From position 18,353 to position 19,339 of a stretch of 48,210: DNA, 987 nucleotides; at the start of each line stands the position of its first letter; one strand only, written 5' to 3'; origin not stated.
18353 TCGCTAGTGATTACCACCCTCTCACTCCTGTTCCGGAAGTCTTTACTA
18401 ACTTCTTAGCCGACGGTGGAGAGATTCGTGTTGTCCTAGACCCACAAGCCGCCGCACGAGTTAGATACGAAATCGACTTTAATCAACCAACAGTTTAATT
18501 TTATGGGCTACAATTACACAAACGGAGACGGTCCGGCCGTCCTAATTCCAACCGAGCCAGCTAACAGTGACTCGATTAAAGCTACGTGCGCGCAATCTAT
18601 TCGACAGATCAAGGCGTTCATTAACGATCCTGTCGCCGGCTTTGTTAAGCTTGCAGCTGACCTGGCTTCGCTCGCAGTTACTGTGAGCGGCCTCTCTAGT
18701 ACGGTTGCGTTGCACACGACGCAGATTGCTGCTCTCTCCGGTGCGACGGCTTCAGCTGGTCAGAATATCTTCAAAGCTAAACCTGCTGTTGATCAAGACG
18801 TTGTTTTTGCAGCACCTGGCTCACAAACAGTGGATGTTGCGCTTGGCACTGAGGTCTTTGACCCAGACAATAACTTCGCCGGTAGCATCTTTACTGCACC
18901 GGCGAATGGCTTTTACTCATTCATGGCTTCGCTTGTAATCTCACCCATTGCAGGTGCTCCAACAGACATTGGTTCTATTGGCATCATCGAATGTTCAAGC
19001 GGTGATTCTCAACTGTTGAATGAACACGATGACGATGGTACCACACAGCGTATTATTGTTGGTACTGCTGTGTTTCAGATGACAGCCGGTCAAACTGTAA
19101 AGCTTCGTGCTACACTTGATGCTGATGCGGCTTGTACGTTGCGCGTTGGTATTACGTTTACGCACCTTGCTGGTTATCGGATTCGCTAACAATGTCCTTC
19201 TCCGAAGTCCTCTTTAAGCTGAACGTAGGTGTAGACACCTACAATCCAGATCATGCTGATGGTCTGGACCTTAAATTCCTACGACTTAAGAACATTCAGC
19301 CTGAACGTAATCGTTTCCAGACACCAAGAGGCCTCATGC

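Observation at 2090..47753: A 24-bp near-palindrome, 12 copies, marking gene junctions around the whole genome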

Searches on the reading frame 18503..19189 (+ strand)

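Call 7: search_protein_families(library=phrogs, proteins=[window:18503-19189:+], max_evalue=0.001)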
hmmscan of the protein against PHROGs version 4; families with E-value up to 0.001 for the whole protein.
window:18503-19189:+ (228 aa): 1 family
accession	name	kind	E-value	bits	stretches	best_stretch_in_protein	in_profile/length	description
phrog_15750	-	unknown function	0.00011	23.4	1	128-209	70-150/168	-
